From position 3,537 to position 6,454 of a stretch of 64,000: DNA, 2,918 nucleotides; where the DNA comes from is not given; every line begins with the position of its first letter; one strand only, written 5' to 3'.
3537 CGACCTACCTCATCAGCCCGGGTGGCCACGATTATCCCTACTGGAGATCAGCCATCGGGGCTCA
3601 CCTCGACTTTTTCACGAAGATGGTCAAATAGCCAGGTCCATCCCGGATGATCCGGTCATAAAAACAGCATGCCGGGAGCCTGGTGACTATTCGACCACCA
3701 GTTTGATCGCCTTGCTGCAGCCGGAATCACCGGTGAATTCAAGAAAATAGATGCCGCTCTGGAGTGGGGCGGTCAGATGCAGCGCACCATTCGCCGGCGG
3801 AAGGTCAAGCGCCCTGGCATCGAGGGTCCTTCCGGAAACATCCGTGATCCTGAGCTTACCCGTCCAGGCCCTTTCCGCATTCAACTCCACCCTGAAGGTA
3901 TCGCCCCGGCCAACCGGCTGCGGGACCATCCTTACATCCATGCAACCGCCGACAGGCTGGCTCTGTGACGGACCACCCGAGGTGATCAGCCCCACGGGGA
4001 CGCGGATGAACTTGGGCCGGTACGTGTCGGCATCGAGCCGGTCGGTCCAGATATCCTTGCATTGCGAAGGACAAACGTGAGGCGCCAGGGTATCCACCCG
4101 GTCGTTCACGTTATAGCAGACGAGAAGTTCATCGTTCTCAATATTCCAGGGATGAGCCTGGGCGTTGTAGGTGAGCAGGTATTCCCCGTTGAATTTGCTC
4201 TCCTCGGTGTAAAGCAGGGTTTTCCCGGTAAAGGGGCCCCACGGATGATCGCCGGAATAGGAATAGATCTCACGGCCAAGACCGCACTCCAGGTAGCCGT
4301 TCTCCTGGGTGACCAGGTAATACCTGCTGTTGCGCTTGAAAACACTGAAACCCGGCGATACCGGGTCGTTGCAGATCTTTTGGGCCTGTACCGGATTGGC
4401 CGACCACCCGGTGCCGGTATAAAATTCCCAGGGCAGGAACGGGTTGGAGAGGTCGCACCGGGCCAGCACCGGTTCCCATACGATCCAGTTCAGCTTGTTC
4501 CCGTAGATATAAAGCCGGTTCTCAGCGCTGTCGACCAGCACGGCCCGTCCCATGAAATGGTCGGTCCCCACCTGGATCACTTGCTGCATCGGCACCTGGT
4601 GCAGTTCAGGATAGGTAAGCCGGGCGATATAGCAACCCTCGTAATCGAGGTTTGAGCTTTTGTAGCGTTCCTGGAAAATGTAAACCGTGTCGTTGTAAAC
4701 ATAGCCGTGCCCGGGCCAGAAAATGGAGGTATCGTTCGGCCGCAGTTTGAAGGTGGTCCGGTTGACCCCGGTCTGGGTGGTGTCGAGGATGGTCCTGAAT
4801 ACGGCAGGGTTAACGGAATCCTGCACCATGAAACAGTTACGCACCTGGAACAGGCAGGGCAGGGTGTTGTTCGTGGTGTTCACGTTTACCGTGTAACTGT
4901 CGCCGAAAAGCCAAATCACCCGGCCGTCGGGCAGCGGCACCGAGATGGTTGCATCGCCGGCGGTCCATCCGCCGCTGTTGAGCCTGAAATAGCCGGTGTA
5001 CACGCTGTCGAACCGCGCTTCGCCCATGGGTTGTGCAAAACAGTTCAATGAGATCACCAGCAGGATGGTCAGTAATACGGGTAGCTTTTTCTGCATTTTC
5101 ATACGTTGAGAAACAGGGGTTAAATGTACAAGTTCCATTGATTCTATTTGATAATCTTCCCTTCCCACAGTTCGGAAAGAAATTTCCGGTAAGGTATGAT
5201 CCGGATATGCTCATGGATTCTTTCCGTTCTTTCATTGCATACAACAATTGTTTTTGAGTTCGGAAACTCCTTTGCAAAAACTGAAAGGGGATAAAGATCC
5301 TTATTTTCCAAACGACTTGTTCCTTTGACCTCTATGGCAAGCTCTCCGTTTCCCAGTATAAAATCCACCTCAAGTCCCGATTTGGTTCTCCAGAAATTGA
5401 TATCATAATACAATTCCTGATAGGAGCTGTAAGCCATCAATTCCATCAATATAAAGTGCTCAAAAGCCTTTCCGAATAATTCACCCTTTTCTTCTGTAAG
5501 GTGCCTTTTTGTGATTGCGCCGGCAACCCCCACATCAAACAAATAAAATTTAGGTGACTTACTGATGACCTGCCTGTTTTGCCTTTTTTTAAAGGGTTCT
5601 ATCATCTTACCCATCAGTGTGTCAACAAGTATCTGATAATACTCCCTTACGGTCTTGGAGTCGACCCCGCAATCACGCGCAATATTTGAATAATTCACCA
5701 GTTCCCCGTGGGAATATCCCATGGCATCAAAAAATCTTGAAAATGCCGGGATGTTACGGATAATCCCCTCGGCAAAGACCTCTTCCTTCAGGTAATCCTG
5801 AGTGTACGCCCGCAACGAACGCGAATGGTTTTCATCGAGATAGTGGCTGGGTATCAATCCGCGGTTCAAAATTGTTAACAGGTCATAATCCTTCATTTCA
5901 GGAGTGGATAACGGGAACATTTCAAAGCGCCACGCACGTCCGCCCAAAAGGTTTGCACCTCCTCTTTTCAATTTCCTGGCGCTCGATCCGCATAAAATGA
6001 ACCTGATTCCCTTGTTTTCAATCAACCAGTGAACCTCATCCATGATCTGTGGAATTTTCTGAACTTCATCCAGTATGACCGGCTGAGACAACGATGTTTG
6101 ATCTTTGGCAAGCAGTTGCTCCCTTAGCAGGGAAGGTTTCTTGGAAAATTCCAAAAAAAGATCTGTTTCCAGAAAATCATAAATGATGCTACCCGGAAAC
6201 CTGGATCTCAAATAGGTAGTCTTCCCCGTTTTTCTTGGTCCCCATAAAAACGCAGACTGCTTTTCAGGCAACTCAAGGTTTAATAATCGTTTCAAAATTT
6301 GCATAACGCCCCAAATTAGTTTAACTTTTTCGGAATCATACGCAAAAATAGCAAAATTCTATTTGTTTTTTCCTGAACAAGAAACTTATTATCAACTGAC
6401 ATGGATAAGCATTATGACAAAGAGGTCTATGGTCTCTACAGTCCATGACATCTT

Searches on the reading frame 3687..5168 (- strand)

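Call 5: search_protein_families(library=pfam, proteins=[window:3687-5168:-])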
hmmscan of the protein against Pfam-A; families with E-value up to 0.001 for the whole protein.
window:3687-5168:- (493 aa): 2 families
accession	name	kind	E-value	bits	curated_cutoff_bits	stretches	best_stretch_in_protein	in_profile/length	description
PF16396.11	DUF5005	-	5.2e-11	42.4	29.6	1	65-118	70-123/443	Domain of unknown function (DUF5005)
PF13810.12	DUF4185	-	0.00079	19.2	39.5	0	196-348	153-293/309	Domain of unknown function (DUF4185)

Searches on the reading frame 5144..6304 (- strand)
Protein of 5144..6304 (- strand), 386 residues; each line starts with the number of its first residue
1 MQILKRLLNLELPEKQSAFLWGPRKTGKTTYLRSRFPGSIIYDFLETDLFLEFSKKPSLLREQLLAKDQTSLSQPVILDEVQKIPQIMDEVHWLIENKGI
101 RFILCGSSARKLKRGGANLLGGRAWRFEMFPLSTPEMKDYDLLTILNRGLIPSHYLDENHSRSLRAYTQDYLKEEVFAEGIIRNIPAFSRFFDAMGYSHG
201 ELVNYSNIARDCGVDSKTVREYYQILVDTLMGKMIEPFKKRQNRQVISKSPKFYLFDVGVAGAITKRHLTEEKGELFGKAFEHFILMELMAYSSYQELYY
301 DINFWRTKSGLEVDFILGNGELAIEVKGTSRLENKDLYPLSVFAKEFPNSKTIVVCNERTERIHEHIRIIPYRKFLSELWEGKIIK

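Call 5: search_protein_families(library=pfam, proteins=[window:5144-6304:-])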
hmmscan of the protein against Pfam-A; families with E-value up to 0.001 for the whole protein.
window:5144-6304:- (386 aa): 2 families
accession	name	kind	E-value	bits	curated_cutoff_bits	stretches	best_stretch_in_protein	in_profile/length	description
PF13635.12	DUF4143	-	2.9e-32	112.1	28.1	1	178-327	6-158/160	Domain of unknown function (DUF4143)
PF13173.12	AAA_14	-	7.5e-20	71.7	27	1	17-137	4-128/129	AAA domain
